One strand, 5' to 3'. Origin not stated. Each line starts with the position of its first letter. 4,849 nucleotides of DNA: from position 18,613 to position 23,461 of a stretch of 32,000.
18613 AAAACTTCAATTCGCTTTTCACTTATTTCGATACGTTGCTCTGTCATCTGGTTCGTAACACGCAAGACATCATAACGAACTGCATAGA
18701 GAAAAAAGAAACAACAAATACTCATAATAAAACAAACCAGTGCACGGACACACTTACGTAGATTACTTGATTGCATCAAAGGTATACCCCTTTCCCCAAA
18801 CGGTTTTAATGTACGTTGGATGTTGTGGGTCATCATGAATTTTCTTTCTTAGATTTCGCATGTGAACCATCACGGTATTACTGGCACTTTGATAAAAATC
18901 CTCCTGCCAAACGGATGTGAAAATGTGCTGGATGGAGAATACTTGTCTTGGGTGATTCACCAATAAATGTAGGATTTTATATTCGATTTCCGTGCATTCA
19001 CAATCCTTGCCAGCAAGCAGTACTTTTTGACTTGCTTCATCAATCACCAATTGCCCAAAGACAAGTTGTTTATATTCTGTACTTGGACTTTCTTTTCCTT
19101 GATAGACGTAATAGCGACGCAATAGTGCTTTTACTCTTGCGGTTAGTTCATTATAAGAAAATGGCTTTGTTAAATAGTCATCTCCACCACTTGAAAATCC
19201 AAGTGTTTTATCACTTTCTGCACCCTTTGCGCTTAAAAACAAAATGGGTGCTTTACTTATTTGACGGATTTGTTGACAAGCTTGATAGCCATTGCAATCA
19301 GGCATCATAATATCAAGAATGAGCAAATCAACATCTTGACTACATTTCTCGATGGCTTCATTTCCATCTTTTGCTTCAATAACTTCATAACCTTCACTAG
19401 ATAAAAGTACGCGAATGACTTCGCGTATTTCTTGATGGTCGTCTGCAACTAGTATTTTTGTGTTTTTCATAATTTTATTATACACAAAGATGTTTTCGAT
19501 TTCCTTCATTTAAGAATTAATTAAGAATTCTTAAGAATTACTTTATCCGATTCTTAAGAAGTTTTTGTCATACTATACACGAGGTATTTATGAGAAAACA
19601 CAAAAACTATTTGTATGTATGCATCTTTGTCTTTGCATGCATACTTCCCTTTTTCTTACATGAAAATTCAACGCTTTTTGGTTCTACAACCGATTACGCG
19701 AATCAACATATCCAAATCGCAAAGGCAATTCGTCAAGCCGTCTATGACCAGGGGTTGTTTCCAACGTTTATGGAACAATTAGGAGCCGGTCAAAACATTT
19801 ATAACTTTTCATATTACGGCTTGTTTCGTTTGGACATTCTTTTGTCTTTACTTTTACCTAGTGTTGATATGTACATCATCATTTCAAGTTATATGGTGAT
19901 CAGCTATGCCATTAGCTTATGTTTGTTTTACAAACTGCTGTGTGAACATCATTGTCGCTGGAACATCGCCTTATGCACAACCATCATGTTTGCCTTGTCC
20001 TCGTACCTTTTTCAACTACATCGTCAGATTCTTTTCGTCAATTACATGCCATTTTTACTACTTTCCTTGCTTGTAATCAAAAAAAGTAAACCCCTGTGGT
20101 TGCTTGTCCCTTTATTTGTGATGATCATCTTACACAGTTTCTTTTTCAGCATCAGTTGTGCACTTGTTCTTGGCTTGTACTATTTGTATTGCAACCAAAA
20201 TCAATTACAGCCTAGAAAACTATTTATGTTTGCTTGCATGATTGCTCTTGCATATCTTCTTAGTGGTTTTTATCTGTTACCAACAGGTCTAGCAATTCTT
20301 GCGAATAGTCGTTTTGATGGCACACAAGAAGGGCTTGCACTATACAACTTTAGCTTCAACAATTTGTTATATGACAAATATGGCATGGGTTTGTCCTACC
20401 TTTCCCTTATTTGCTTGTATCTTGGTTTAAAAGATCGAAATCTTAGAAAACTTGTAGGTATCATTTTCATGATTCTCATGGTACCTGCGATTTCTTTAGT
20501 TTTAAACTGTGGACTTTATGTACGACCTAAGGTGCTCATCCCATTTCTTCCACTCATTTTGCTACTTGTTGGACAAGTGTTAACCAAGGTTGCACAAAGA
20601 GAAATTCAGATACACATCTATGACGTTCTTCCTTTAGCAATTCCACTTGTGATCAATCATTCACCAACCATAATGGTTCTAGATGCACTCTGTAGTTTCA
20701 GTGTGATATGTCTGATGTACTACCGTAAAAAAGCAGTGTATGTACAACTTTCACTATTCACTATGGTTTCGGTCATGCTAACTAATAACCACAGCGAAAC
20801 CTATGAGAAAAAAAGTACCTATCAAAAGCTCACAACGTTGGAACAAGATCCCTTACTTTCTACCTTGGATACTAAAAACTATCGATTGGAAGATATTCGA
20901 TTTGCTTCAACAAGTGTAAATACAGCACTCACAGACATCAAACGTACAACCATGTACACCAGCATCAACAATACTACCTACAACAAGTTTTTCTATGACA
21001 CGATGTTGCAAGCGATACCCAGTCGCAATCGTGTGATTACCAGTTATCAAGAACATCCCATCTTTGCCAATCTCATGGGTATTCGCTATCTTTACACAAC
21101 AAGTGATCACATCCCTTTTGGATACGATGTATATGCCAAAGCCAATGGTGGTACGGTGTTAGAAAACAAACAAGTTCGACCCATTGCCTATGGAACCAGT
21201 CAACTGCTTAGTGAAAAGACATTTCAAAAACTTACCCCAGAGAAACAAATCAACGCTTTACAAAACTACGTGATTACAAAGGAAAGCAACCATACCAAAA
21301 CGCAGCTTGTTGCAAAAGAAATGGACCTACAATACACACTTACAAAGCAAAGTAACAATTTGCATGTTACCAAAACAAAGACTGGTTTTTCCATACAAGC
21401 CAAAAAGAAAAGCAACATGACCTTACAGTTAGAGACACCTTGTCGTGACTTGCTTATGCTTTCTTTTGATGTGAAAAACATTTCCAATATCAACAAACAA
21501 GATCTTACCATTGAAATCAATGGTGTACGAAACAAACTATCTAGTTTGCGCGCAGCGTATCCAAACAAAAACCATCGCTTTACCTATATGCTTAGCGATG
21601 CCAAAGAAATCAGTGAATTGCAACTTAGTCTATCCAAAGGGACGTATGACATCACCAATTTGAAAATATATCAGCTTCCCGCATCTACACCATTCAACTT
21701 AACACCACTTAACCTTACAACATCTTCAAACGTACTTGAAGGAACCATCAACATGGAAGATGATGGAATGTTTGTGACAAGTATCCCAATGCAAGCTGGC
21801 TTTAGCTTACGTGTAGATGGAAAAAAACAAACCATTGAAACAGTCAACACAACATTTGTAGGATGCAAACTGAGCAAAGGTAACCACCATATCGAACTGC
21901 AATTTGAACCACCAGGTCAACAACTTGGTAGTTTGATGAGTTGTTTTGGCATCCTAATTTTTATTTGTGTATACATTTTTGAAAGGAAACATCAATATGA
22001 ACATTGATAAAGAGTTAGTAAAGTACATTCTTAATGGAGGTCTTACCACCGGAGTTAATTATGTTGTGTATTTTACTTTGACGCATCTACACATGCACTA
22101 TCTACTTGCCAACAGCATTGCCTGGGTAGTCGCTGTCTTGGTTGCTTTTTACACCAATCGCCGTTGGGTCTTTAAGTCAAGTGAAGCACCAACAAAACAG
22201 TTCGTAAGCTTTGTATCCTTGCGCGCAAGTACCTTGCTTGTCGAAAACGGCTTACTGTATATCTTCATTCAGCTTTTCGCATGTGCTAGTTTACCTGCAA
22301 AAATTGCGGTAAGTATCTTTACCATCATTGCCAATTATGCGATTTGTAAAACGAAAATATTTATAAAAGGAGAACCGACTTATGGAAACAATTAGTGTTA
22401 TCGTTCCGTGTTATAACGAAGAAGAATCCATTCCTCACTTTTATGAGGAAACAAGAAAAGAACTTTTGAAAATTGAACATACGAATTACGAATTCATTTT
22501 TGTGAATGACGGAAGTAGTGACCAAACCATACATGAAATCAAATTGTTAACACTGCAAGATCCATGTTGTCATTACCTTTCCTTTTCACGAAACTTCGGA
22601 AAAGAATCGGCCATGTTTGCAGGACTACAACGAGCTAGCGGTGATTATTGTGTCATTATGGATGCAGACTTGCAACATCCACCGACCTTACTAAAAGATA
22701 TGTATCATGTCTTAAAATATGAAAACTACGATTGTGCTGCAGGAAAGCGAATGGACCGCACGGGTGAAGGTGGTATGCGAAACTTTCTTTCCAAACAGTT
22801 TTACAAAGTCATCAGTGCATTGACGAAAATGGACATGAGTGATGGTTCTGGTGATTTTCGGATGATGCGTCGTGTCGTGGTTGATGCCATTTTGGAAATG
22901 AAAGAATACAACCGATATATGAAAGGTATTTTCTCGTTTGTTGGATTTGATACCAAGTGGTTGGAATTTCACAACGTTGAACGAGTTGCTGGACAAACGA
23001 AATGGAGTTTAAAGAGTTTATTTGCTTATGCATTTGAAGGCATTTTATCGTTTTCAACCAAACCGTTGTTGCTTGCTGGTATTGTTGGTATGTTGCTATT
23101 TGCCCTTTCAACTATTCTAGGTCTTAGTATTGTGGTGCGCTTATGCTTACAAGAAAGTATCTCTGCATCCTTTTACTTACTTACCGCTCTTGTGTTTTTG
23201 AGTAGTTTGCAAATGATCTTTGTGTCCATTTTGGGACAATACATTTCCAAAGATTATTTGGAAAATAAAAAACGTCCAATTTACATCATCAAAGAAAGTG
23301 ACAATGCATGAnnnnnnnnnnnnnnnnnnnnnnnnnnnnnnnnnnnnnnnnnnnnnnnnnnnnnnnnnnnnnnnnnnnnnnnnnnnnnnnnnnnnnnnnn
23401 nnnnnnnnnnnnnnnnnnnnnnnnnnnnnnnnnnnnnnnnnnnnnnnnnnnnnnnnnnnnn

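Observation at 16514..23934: Two-component-controlled YfhO/GtrA/GtrB operon with a translationally coupled PIG-L deacetylase: candidate cationic amino-sugar decoration system for a surface polymer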

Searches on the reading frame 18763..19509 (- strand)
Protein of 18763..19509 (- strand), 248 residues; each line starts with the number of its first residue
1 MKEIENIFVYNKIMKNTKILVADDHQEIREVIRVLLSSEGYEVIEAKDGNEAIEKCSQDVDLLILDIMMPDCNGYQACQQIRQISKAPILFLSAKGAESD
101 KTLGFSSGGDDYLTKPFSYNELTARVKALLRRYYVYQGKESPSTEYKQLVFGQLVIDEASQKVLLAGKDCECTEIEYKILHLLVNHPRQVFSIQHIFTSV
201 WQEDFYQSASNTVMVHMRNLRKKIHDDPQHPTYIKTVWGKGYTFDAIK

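Call 3: search_protein_families(library=pfam, proteins=[window:18763-19509:-], max_evalue=0.01)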
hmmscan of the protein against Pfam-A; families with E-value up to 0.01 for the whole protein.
window:18763-19509:- (248 aa): 2 families
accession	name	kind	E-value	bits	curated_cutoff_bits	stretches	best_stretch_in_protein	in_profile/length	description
PF00072.30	Response_reg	-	5.2e-29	101.1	30.2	1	19-127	1-111/111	Response regulator receiver domain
PF00486.34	Trans_reg_C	-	3.8e-25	88.2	26.2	1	168-244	2-77/77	Transcriptional regulatory protein, C terminal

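Call 4: search_protein_families(library=ncbifam, proteins=[window:18763-19509:-], max_evalue=0.01)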
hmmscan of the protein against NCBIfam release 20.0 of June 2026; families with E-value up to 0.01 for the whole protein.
window:18763-19509:- (248 aa): 99 families (the best 25 are shown)
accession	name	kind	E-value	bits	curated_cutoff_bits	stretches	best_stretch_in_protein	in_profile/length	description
NF033120.0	vanR_FM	exception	1.4e-73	247.3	460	1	14-245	1-230/231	vancomycin resistance response regulator transcription factor, VanR-F/VanR-M family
NF033117.2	vanR_ACDEGLN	exception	2.7e-68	229.9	350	1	19-244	1-225/226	VanR-ABDEGLN family response regulator transcription factor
NF045944.1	ResRegRpaBCyano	equivalog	4.1e-61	206.3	330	1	20-245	1-228/229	response regulator transcription factor RpaB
NF040534.1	resp_reg_YycF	equivalog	3.1e-57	193.5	340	1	18-243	2-226/231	response regulator YycF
NF053854.1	RespRegPhoBBctds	equivalog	1.7e-56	191.1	270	1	19-244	1-224/225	two-component system response regulator PhoB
NF000403.1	vanR-C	exception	5.3e-55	186.5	480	1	17-244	3-229/231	vancomycin resistance response regulator transcription factor VanR-C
TIGR02154.1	PhoB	equivalog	1.8e-54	184.5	296.2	1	17-245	3-226/226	phosphate regulon transcriptional regulator PhoB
NF040689.1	MtrAB_MtrA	equivalog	4.2e-54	183.2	300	1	19-243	1-217/219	MtrAB system response regulator MtrA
NF000404.1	vanR-D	exception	5e-54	183.3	500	1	16-245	2-231/232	vancomycin resistance response regulator transcription factor VanR-D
NF000401.1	vanR-A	exception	6.4e-53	179.5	500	1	17-244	3-229/231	vancomycin resistance response regulator transcription factor VanR-A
NF008296.0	PRK11083.1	equivalog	1.5e-50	171.7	273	1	14-245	1-226/228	two-component system response regulator CreB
NF007005.1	PRK09468.1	equivalog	4.4e-49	167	331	1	15-244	2-231/237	osmolarity response regulator transcription factor OmpR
NF008199.0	PRK10955.1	equivalog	9.6e-48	163.1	341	1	17-243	2-227/232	envelope stress response regulator transcription factor CpxR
NF041209.1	resp_regPieR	equivalog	3.8e-47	160.9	450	1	18-246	2-229/231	two component system response regulator PieR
NF041733.1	resp_reg_CseB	equivalog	1.2e-46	159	350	1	18-244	2-226/228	two-component system response regulator CseB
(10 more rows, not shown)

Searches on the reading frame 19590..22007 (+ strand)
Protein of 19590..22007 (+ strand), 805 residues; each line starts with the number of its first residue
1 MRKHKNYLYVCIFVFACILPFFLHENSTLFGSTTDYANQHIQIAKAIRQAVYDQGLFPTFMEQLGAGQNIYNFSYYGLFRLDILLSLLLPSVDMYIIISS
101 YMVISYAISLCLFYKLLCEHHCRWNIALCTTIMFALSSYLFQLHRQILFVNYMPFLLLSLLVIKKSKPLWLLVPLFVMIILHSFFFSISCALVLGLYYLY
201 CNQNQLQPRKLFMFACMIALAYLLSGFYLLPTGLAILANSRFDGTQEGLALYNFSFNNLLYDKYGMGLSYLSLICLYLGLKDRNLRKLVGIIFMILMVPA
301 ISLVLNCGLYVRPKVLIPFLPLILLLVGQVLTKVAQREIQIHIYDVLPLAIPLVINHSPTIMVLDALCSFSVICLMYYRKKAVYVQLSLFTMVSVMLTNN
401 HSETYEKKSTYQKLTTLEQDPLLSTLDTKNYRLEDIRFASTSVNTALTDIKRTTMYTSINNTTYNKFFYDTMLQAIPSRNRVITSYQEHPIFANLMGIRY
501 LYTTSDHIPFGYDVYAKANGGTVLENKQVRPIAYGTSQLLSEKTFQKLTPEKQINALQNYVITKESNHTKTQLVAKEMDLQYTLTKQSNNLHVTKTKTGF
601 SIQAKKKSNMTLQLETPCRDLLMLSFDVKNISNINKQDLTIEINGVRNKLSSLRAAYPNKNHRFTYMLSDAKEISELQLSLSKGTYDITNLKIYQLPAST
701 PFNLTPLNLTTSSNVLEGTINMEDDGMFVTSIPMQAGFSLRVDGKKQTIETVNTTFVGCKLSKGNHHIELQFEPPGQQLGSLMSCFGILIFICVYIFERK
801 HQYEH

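Call 3: search_protein_families(library=pfam, proteins=[window:19590-22007:+], max_evalue=0.01)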
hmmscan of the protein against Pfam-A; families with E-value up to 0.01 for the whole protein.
window:19590-22007:+ (805 aa): 1 family
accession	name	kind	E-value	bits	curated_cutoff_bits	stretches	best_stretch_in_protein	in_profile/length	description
PF09586.16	YfhO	-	5e-47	161.2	28.5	1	17-784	8-835/835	Bacterial membrane protein YfhO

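Call 4: search_protein_families(library=ncbifam, proteins=[window:19590-22007:+], max_evalue=0.01)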
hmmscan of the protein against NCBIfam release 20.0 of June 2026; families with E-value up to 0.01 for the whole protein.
window:19590-22007:+ (805 aa): 2 families
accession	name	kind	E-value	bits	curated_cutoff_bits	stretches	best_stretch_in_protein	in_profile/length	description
NF047590.1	GlcsyltransPgfM2Strep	equivalog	2.7e-14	52.3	1500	1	502-800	586-882/884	glycosyltransferase PgfM2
NF047589.1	GlcsyltransPgfM1Strep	equivalog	2.5e-13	49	1400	1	522-795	681-951/955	glycosyltransferase PgfM1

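Call 45: find_related_loci(query=A2, collection=metagenome_contigs, flank=6000)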
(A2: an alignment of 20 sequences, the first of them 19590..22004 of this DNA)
Query A2 (805 aa) in metagenome_contigs; peptide patterns used: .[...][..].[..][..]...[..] (x = any residue, [..] = any of these).
600 stretches matched a pattern (row limit reached: there are more); 562 encode a relative of the query (tblastn E <= 1e-3); the best 80 are kept; 80 distinct loci.
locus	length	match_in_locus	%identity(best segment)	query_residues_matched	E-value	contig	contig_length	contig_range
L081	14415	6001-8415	34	1-804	1e-126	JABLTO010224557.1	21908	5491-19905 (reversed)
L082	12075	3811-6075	33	21-792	2e-122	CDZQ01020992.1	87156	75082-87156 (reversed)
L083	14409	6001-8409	33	1-800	2e-120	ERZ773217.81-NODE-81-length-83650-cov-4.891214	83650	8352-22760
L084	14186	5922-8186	33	21-792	8e-120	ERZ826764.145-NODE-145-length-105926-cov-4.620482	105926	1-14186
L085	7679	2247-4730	32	3-802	2e-115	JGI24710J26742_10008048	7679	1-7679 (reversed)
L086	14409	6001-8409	33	1-800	2e-120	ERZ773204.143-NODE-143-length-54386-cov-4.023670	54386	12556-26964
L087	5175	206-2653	31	16-802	5e-112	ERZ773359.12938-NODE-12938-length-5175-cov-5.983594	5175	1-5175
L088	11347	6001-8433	32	25-802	2e-108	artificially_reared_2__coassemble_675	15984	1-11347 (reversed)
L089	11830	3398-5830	32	25-802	1e-107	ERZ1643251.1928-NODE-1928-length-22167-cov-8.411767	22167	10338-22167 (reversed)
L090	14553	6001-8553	30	11-805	2e-106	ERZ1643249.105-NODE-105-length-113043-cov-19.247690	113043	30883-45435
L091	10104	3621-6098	32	27-800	7e-103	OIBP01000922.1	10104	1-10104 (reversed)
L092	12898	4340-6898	31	2-801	2e-102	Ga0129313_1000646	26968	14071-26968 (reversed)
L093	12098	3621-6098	32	27-800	7e-102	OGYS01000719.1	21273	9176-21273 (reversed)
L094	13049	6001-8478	31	27-800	6e-102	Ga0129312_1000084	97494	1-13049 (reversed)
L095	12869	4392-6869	31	27-800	5e-102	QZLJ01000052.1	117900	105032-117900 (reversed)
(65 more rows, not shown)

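Call 64: search_solved_structures(query=A2, max_evalue=1)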
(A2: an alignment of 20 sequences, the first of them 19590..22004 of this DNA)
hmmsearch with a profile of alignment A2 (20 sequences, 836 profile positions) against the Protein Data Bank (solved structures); distinct sequences matched with E-value up to 1: 6.
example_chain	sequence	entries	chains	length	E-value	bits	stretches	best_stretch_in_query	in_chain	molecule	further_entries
6uh3_A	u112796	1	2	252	0.075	14.4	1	54-128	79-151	Heliorhodopsin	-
9ljj_A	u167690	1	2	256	0.077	14.4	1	54-128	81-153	Heliorhodopsin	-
6su3_X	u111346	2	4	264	0.082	14.3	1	54-128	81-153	48C12 heliorhodopsin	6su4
9mzt_A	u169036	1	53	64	0.23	12.9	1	305-347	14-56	Pilin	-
5leg_1A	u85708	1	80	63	0.23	12.9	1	305-347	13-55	Pilin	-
36gk_A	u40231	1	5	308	0.77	11.1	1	699-801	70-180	RTX protein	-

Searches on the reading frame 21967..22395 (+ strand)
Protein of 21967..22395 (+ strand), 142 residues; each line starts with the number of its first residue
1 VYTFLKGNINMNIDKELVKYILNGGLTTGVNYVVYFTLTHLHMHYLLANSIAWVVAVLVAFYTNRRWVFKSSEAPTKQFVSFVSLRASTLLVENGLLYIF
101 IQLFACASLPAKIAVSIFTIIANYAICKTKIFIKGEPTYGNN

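Call 3: search_protein_families(library=pfam, proteins=[window:21967-22395:+], max_evalue=0.01)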
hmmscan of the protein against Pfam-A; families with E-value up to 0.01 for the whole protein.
window:21967-22395:+ (142 aa): 1 family
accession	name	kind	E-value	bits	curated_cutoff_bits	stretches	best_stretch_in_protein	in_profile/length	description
PF04138.20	GtrA_DPMS_TM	-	2.7e-23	82.8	26.1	1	19-132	1-117/117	GtrA/DPMS, transmembrane domain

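Call 4: search_protein_families(library=ncbifam, proteins=[window:21967-22395:+], max_evalue=0.01)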
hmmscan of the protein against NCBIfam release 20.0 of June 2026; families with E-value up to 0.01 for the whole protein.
window:21967-22395:+ (142 aa): 0 families

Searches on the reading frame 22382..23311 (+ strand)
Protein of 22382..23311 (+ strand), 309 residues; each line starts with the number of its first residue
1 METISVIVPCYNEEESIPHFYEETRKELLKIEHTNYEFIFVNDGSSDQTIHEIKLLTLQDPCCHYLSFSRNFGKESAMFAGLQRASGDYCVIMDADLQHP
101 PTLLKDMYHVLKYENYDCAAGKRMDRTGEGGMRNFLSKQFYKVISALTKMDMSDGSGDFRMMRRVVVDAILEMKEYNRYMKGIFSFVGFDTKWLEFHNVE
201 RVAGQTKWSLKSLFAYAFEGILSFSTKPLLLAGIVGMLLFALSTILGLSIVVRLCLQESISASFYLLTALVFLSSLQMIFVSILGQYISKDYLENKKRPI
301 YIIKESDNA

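Call 3: search_protein_families(library=pfam, proteins=[window:22382-23311:+], max_evalue=0.01)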
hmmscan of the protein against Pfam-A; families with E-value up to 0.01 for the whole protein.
window:22382-23311:+ (309 aa): 4 families
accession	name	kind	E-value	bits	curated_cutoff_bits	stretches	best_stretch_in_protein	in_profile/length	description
PF00535.33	Glycos_transf_2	-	8.5e-34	117.3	23.3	1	5-170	1-167/168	Glycosyl transferase family 2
PF13641.12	Glyco_tranf_2_3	-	1.3e-09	38.9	27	1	4-141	3-140/230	Glycosyltransferase like family 2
PF10111.15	Glyco_tranf_2_2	-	8.4e-08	32.5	27.3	1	5-107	1-102/276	Glycosyltransferase like family 2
PF13506.12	Glyco_transf_21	-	0.0025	17.7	21.7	1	74-173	18-120/174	Glycosyl transferase family 21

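Call 4: search_protein_families(library=ncbifam, proteins=[window:22382-23311:+], max_evalue=0.01)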
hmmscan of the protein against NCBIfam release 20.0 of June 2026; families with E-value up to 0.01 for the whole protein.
window:22382-23311:+ (309 aa): 21 families
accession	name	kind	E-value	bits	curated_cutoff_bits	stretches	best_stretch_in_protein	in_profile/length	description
NF047588.1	GlcsyltransPgfSStrep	equivalog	3.7e-89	299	500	1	4-307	3-306/308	glycosyltransferase PgfS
NF007986.1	PRK10714.1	equivalog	4.6e-42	144.1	529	1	2-305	6-310/316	undecaprenyl-phosphate 4-deoxy-4-formamido-L-arabinose transferase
TIGR03937.1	PgaC_IcaA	equivalog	1.2e-18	67.2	422.3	1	2-97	45-136/407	poly-beta-1,6-N-acetyl-D-glucosamine synthase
NF007482.0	PRK10073.1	equivalog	4.7e-12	45.6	423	1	3-120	7-119/334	glycosyltransferase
NF047683.1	TeichurnBiosyTuaG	equivalog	2.4e-11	43.7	400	1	2-116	6-116/252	teichuronic acid biosynthesis protein TuaG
TIGR04283.1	glyco_like_mftF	equivalog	8.1e-11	41.9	182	1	4-118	1-104/221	TIGR04283 family arsenosugar biosynthesis glycosyltransferase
NF041875.1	EPS_EpsD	equivalog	2.8e-10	40.1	370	1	4-110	1-103/325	exopolysaccharide biosynthesis glycosyltransferase EpsD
NF058614.1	PPMAGASynPpgS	equivalog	1.1e-07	31.6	370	1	6-170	4-165/226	polyprenyl-phospho-N-acetylgalactosaminyl synthase PpgS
NF010496.0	PRK13915.1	equivalog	1.3e-07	31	262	1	2-101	31-131/307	glucosyl-3-phosphoglycerate synthase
TIGR04182.1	glyco_TIGR04182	equivalog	1.5e-07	31.1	325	1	4-135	2-121/293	S-layer glycoprotein N-glycosyltransferase AglJ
TIGR04242.1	nodulat_NodC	equivalog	3.6e-07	29.5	550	1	3-112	49-157/395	chitooligosaccharide synthase NodC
NF053739.1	GlytfEpsEBac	equivalog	3.9e-05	22.8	450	1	4-142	3-141/265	glycosyltransferase EpsE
NF038299.1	EPS_HpsN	equivalog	5e-05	22.4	425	1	3-127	2-123/317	hormogonium polysaccharide biosynthesis glycosyltransferase HpsN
NF050050.1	ProtGlycPglI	equivalog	6.1e-05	22.5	500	1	2-98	2-95/306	GalNAc(5)-diNAcBac-PP-undecaprenol beta-1,3-glucosyltransferase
NF045692.1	OglycostaseCruG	equivalog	0.00015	20.8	600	1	2-118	41-159/386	2'-O-glycosyltransferase CruG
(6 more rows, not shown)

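Call 65: search_solved_structures(query=window:22382-23308:+, max_evalue=0.001)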
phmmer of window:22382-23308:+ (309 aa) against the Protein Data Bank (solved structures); distinct sequences matched with E-value up to 0.001: 12.
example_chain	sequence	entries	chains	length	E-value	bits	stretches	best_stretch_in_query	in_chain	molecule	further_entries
5ekp_C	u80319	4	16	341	3.2e-60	207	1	4-304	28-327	Uncharacterized glycosyltransferase sll0501 | Glycosyltransferase sll0501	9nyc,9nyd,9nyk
9nye_A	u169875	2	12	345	3.3e-60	206.9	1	4-304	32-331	Glycosyltransferase sll0501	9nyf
5eke_A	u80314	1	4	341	1.6e-59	204.7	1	4-304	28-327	Uncharacterized glycosyltransferase sll0501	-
9hwj_A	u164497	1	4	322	1.4e-35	126.1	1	3-305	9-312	Undecaprenyl-phosphate 4-deoxy-4-formamido-L-arabinose transferase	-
9bhc_C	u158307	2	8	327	4.2e-33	118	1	3-305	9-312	Undecaprenyl-phosphate 4-deoxy-4-formamido-L-arabinose transferase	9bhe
8vxh_A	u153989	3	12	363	6.1e-33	117.4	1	3-305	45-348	Undecaprenyl-phosphate 4-deoxy-4-formamido-L-arabinose transferase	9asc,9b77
5mlz_A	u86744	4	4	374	7.9e-17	64.5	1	4-173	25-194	Dolichol monophosphate mannose synthase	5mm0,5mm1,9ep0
5hea_A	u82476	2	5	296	1.9e-06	30.5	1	2-114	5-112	Putative glycosyltransferase (GalT1)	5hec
6h1j_A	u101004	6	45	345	5.2e-06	29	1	1-133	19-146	Probable ss-1,3-N-acetylglucosaminyltransferase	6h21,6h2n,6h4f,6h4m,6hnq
8bz8_A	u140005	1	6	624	2.9e-05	26.6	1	4-128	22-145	Glycosyltransferase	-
8bz4_A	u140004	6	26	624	2.9e-05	26.6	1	4-128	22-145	Glycosyltransferase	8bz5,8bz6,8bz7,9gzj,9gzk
6p61_A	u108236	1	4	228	3.2e-05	26.4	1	3-120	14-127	Glycosyltransferase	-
